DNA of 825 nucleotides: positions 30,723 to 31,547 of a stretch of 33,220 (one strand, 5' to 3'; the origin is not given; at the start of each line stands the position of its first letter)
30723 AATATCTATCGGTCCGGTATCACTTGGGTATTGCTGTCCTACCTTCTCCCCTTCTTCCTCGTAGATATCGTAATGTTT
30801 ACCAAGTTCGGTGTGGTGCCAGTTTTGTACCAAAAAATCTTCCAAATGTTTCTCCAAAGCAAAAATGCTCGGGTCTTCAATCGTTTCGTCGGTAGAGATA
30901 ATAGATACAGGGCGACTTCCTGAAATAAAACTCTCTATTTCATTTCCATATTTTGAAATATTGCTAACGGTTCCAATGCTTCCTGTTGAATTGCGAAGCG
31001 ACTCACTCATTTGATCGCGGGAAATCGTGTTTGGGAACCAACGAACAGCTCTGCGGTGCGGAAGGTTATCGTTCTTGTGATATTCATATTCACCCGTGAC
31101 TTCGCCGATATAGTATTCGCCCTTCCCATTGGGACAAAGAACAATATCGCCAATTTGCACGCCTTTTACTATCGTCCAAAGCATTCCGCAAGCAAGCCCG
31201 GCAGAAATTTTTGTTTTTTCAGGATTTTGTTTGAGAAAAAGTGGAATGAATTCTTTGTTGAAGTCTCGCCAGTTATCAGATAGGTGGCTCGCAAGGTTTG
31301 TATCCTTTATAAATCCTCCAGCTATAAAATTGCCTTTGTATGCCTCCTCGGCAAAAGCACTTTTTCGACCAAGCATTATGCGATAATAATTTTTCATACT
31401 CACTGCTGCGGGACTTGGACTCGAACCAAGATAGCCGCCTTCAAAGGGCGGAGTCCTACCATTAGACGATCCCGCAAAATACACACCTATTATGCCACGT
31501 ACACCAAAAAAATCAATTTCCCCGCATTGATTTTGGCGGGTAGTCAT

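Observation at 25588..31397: Type III R-M operon with a third, NucS-like nuclease gene in front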

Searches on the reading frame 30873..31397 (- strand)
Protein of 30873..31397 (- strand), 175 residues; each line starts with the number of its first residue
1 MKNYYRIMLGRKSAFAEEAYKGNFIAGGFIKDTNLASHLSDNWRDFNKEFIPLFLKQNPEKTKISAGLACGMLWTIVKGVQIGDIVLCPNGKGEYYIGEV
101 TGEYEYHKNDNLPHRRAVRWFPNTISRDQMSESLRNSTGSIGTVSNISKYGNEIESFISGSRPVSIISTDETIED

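Call 37: search_protein_representatives(protein=window:30873-31397:-)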
Query: 175 residues. Proteins with E-value up to 0.001 (for the whole library): 1144; up to 1e-10: 372; up to 1e-30: 71. The best 150 are listed.
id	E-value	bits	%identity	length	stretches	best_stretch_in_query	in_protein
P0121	5.0e-66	238.1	59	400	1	1-175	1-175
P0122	3.3e-57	209.3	54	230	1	3-175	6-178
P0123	1.5e-53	197.4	58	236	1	1-148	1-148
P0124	7.1e-51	188.7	47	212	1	1-175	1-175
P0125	8.2e-51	188.5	51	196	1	2-175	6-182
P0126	1.1e-50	188.1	50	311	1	2-175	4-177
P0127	2.3e-50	187.0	50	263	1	1-170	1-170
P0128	9.8e-50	185.0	57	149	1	8-145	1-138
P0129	2.7e-49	183.5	52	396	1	2-164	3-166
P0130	2.7e-49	183.5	58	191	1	36-175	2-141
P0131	2.9e-49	183.5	50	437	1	3-169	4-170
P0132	3.8e-49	183.1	50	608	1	1-159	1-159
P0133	3.9e-49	183.0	52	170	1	2-166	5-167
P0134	1.8e-48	180.9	55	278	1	1-169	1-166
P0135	2.9e-48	180.2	48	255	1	8-172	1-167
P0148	3.8e-40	153.8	47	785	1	5-158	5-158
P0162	1.2e-36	142.4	45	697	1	2-165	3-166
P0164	3.0e-36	141.1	42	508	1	1-162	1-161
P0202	8.1e-30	120.1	42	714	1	3-158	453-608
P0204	1.6e-29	119.2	36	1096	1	2-161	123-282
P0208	1.6e-28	115.9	39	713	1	1-161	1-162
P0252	1.7e-24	102.8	36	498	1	2-159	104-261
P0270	5.1e-23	98.0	34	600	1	1-161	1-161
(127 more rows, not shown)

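Call 41: search_protein_families(library=pfam, alignment_id=A4, max_evalue=0.0001)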
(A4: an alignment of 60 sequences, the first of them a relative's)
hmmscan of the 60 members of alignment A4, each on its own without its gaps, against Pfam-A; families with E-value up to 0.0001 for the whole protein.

A. member 1, P0121 (400 aa): 1 family
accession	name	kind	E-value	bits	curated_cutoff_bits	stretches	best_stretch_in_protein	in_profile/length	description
PF02493.26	MORN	-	1.8e-05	24.8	22.5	1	365-387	1-23/23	MORN repeat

B. families by the number of members that match (of 60 scanned): 29 families (the first 25 are shown)
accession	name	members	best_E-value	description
PF01939.22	NucS_C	23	5.5e-09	Endonuclease NucS C-terminal domain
PF06250.17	YhcG_C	9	6.2e-08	YhcG PDDEXK nuclease domain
PF14281.12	PDDEXK_4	5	2.2e-06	PD-(D/E)XK nuclease superfamily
PF07728.20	AAA_5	3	2e-24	AAA domain (dynein-related subfamily)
PF13588.12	HSDR_N_2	2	2.5e-09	Type I restriction enzyme R protein N terminus (HSDR_N)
PF20720.3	nSTAND3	2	6.2e-08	Novel STAND NTPase 3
PF00004.35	AAA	2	4.8e-06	ATPase family associated with various cellular activities (AAA)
PF05990.18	DUF900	1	1.2e-36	Alpha/beta hydrolase of unknown function (DUF900)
PF04471.18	Mrr_cat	1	5.7e-34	Restriction endonuclease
PF03235.19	GmrSD_N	1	7.1e-33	GmrSD restriction endonuclease, N-terminal domain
PF13175.12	AAA_15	1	1.3e-18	AAA ATPase domain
PF14267.11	DUF4357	1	1.6e-15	Domain of unknown function (DUF4357)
PF08238.18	Sel1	1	5.4e-14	Sel1 repeat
PF13304.12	AAA_21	1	1.1e-11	AAA domain, putative AbiEii toxin, Type IV TA system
PF00571.33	CBS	1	8.2e-11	CBS domain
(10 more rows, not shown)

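Call 45: search_protein_families(library=pfam, proteins=[P0132, P0148, P0162, P0202, P0204, P0208, P0164, P0270, P0252, P0131], max_evalue=0.001)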
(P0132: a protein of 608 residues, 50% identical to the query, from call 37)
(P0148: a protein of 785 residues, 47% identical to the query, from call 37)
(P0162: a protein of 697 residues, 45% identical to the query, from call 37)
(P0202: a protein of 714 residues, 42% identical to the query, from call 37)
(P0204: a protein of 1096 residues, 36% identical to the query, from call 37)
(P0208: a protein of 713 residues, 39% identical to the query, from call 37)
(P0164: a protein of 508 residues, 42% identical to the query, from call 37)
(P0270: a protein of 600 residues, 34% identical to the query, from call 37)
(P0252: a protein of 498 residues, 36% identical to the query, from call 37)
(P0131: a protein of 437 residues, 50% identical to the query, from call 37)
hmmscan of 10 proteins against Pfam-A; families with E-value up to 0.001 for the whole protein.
P0132 (608 aa): 6 families
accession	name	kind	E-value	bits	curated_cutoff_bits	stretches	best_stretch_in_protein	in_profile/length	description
PF07728.20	AAA_5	-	1.9e-18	67.3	22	2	203-271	1-65/139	AAA domain (dynein-related subfamily)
PF00004.35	AAA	-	4.7e-05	24.3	21.2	0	205-231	2-28/131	ATPase family associated with various cellular activities (AAA)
PF07726.17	AAA_3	-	4.7e-05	23.7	27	1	204-259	2-56/131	ATPase family associated with various cellular activities (AAA)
PF20720.3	nSTAND3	-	0.00016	21.8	27.2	1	190-235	6-52/155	Novel STAND NTPase 3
PF13401.12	AAA_22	-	0.00023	21.9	27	0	200-247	4-54/130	AAA domain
PF13191.12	AAA_16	-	0.00024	22.1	32.6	0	201-268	24-96/167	AAA ATPase domain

P0148 (785 aa): 1 family
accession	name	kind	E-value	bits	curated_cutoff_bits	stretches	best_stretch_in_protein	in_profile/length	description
PF03235.19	GmrSD_N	-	7.1e-33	114.8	33.2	1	198-401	2-197/199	GmrSD restriction endonuclease, N-terminal domain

P0162 (697 aa): 5 families
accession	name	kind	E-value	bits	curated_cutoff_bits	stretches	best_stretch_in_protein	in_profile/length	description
PF07728.20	AAA_5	-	5.4e-24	85.2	22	1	440-589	1-139/139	AAA domain (dynein-related subfamily)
PF20720.3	nSTAND3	-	1.7e-05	25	27.2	1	426-467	5-46/155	Novel STAND NTPase 3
PF13401.12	AAA_22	-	5.6e-05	23.9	27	1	438-552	5-118/130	AAA domain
PF01695.23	IstB_IS21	-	0.00026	21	24.1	0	414-463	66-117/238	IstB-like ATP binding protein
PF00004.35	AAA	-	0.00084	20.2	21.2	0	442-589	2-123/131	ATPase family associated with various cellular activities (AAA)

P0202 (714 aa): 0 families

P0204 (1096 aa): 11 families
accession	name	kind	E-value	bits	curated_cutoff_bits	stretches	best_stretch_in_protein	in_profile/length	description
PF07728.20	AAA_5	-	2e-24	86.6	22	1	855-1000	2-139/139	AAA domain (dynein-related subfamily)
PF14267.11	DUF4357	-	1.6e-15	57.2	38.4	1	59-112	1-54/54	Domain of unknown function (DUF4357)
PF12102.13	MrcB_N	-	4e-10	40.1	25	1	526-681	19-181/183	MrcB-like, N-terminal domain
PF20720.3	nSTAND3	-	6.2e-08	32.9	27.2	1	836-941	1-101/155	Novel STAND NTPase 3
PF00004.35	AAA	-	4.8e-06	27.5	21.2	1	855-1001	1-124/131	ATPase family associated with various cellular activities (AAA)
PF13191.12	AAA_16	-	1.3e-05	26.2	32.6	1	835-880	2-52/167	AAA ATPase domain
PF07726.17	AAA_3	-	0.00015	22.1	27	1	855-986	2-114/131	ATPase family associated with various cellular activities (AAA)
PF24883.2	NPHP3_N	-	0.00033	21.3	24.8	1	836-889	6-59/164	Nephrocystin 3, N-terminal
PF00910.28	RNA_helicase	-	0.00038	21.3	21.5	0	855-902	1-48/105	RNA helicase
PF01695.23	IstB_IS21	-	0.00066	19.7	24.1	0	845-874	85-114/238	IstB-like ATP binding protein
PF12775.13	AAA_7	-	0.00068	19.7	25.8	0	847-895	28-76/181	P-loop containing dynein motor region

P0208 (713 aa): 2 families
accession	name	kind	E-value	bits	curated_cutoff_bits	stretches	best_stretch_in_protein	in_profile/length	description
PF13175.12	AAA_15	-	1.3e-18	68.2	32.1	2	294-463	218-374/374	AAA ATPase domain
PF13304.12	AAA_21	-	1.1e-11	45.8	27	1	197-464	1-304/304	AAA domain, putative AbiEii toxin, Type IV TA system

P0164 (508 aa): 2 families
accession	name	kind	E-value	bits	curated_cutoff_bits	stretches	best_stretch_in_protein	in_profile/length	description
PF13391.12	HNH_2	-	9e-06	25.9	21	1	425-470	5-61/66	HNH endonuclease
PF01844.29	HNH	-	8e-05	23.2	21.4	1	430-468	12-45/47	HNH endonuclease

P0270 (600 aa): 1 family
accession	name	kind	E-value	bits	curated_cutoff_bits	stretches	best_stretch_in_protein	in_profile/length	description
PF05990.18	DUF900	-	1.2e-36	126.8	20.5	1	364-569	15-228/232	Alpha/beta hydrolase of unknown function (DUF900)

P0252 (498 aa): 0 families

P0131 (437 aa): 1 family
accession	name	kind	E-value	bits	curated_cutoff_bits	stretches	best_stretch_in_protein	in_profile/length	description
PF00571.33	CBS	-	8.2e-11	42.5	24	1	190-229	7-47/57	CBS domain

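Call 54: predict_structure(alignment_id=A5)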
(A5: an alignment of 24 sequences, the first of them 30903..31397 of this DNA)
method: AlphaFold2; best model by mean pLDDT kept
length: 165 residues; sequences in the alignment: 24
mean_pLDDT: 96.1   pTM: 0.89
mean pLDDT of the five models: 96.1, 96.0, 95.4, 95.2, 94.5
residues with pLDDT >= 90: 158; 70-90: 4; 50-70: 3; < 50: 0
segments of 3 or more residues with pLDDT < 50: none
pLDDT, mean of each block of 10 residues (from residue 1): 96 96 97 95 97 97 98 98 98 98 98 98 97 97 97 96 68
secondary structure, 60 per line:
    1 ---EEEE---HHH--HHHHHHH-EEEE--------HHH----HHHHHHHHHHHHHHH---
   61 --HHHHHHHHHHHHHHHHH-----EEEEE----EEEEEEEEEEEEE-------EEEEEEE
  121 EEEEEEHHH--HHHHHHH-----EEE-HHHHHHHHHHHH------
elements in order: E4-7 H16-22 E24-27 H43-57 H63-79 E85-89 E94-106 E114-126 H132-138 E144-146 H148-159

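Call 57: fold_search(model_id=the predicted structure, library=pdb)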
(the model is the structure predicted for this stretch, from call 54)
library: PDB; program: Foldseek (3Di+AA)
matches with E <= 10: 461; with E <= 0.001: 2
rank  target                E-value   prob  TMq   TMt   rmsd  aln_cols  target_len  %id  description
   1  7a1v_A                5.5e-04  1.00  0.48  0.52   9.3       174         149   14  Crystal structure of YTHDF2 in complex with m1A (released 2021-08-25)
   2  7yz8_E                8.9e-04  1.00  0.47  0.42   9.8       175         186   14  Triclinic crystal structure of YTHDF1 YTH domain (544AVV546 mutant) (released 2023-03-01)
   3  7yz8_F                1.1e-03  1.00  0.48  0.43   9.7       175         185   12  Triclinic crystal structure of YTHDF1 YTH domain (544AVV546 mutant) (released 2023-03-01)
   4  7yyf_A                1.1e-03  1.00  0.47  0.43   9.9       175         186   12  Orthorombic crystal structure of YTHDF1 YTH domain (G459N mutant) form II (released 2023-03-01)
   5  7yz8_A                2.9e-03  1.00  0.46  0.41  10.0       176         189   14  Triclinic crystal structure of YTHDF1 YTH domain (544AVV546 mutant) (released 2023-03-01)
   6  6zot_A                3.0e-03  1.00  0.45  0.48   8.7       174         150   14  Crystal structure of YTHDF3 YTH domain in complex with m6A RNA (released 2020-10-28)
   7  6t04_A                1.8e-02  0.98  0.45  0.47   7.3       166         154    9  Crystal structure of YTHDC1 with fragment 17 (DHU_DC1_042) (released 2020-03-04)
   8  6sz2_A                2.5e-02  0.95  0.42  0.44   7.6       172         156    9  Crystal structure of YTHDC1 with fragment 3 (DHU_DC1_149) (released 2020-03-04)
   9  9h35_B                2.8e-02  0.98  0.47  0.56   6.1       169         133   10  Crystal structure of the YTHDC2 YTH domain (released 2024-10-30)
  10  2ar1                  5.1e-02  0.80  0.43  0.45   6.5       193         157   10  Structure of Hypothetical protein from Leishmania major (released 2005-08-30)
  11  8zis_C                1.6e-01  0.47  0.28  0.09   7.8        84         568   18  HerA Hexamer (released 2025-03-12)
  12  3kw2_B                1.9e-01  0.60  0.19  0.13   4.7        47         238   17  Crystal structure of probable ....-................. from Porphyromonas gingivalis (released 2010-01-19)
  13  2eve                  2.1e-01  0.51  0.42  0.45   6.5       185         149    9  X-Ray Crystal Structure of Protein PSPTO5229 from Pseudomonas syringae. Northeast Structural Genomics Consortium Target  (released 2005-11-08)
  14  8zis_D                2.2e-01  0.38  0.24  0.08   8.0        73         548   19  HerA Hexamer (released 2025-03-12)
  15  3kw2_A                2.7e-01  0.54  0.19  0.13   4.7        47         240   17  Crystal structure of probable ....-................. from Porphyromonas gingivalis (released 2010-01-19)
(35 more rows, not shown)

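Call 77: search_solved_structures(query=A5, max_evalue=10, show_alignments=2)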
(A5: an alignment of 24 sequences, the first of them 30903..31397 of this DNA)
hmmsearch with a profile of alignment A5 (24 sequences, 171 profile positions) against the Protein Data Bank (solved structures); distinct sequences matched with E-value up to 10: 6.
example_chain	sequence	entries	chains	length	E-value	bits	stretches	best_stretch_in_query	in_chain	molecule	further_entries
2c5z_A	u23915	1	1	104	0.019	17.7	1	36-82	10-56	SET DOMAIN PROTEIN 2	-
9igq_A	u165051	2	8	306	0.078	15.8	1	42-111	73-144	Polyphosphate--nucleotide phosphotransferase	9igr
9r8p_A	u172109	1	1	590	0.41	13.4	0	23-77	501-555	hSA3, a mutated hyper-soluble human serum albumin designed for bacterial expression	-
9hcg_X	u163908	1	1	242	1.5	11.6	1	103-148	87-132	Large ribosomal subunit protein bL28m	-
9e9c_X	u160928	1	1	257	1.6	11.5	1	103-148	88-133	Large ribosomal subunit protein bL28m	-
6irr_A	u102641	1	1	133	1.8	11.3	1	20-69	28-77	Disrupted in schizophrenia 1 homolog,Cyclic AMP-dependent transcription factor ATF-4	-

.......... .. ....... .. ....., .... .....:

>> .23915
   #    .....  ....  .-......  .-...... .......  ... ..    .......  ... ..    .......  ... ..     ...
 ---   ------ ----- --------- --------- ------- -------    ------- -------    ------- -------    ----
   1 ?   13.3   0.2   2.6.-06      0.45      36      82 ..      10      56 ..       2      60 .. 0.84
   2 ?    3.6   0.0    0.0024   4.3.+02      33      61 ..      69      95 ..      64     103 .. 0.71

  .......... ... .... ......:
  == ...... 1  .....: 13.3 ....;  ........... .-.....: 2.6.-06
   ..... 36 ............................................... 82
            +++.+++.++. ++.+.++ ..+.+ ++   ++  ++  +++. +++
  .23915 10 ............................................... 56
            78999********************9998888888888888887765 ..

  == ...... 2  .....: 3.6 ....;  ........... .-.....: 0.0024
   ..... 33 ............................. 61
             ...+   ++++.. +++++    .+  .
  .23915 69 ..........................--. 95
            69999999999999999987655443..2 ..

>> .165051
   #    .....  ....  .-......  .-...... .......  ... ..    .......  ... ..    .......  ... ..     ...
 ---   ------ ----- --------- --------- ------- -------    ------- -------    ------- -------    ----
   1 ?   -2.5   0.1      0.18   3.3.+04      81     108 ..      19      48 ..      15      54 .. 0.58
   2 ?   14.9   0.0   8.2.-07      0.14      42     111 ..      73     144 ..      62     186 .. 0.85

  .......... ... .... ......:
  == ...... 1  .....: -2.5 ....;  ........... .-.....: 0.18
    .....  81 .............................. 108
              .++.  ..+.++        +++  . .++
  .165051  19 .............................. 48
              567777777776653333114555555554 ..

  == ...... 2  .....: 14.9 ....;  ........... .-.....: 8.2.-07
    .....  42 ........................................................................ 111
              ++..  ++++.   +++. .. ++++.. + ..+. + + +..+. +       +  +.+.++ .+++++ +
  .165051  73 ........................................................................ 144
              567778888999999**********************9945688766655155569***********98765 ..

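Call 81: fold_search(model_id=the predicted structure, library=viral)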
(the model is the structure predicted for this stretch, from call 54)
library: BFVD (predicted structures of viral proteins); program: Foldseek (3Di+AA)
matches with E <= 10: 560; with E <= 0.001: 1
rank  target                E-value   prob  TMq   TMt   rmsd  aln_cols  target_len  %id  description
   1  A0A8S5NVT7            4.6e-09  1.00  0.76  0.40   3.2       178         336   18  Uncharacterized protein [Myoviridae sp. ctEBR14]
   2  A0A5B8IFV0            2.8e-02  0.87  0.38  0.29   8.3       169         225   12  Uncharacterized protein [Mimiviridae sp. ChoanoV1]
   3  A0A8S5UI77            5.4e-02  0.57  0.23  0.32   9.7        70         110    7  Activating signal cointegrator [Myoviridae sp. ctu2j3]
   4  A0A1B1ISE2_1          7.9e-02  0.13  0.21  0.06  14.6       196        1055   13  (no name in the UniProt tables at hand)
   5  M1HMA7                1.0e-01  0.35  0.34  0.25  14.4       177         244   10  (no name in the UniProt tables at hand)
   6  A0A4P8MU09            1.5e-01  0.44  0.20  0.24   4.1        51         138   12  ASCH domain-containing protein [Shigella phage DS8]
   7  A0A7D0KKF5            1.5e-01  0.23  0.22  0.34   4.7        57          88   18  (no name in the UniProt tables at hand)
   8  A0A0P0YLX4            1.9e-01  0.11  0.22  0.09  15.2       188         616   14  (no name in the UniProt tables at hand)
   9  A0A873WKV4            2.4e-01  0.38  0.21  0.52   5.9        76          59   14  Uncharacterized protein [Providencia phage PSTCR4]
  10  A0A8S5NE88            3.6e-01  0.20  0.21  0.30   7.0        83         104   12  Cotton fiber expressed protein [Siphoviridae sp. ctUse40]
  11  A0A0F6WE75            3.6e-01  0.14  0.19  0.26   9.2        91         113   10  Uncharacterized protein [Mycobacterium phage Cambiare]
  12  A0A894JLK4            3.9e-01  0.08  0.16  0.13  11.9        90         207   12  (no name in the UniProt tables at hand)
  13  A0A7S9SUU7            4.4e-01  0.14  0.26  0.31  17.3       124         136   11  Uncharacterized protein [Providencia phage PSTCR7]
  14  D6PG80                4.4e-01  0.06  0.18  0.07  12.4       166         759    8  (no name in the UniProt tables at hand)
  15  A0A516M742            4.7e-01  0.30  0.24  0.57   6.7        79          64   16  (no name in the UniProt tables at hand)
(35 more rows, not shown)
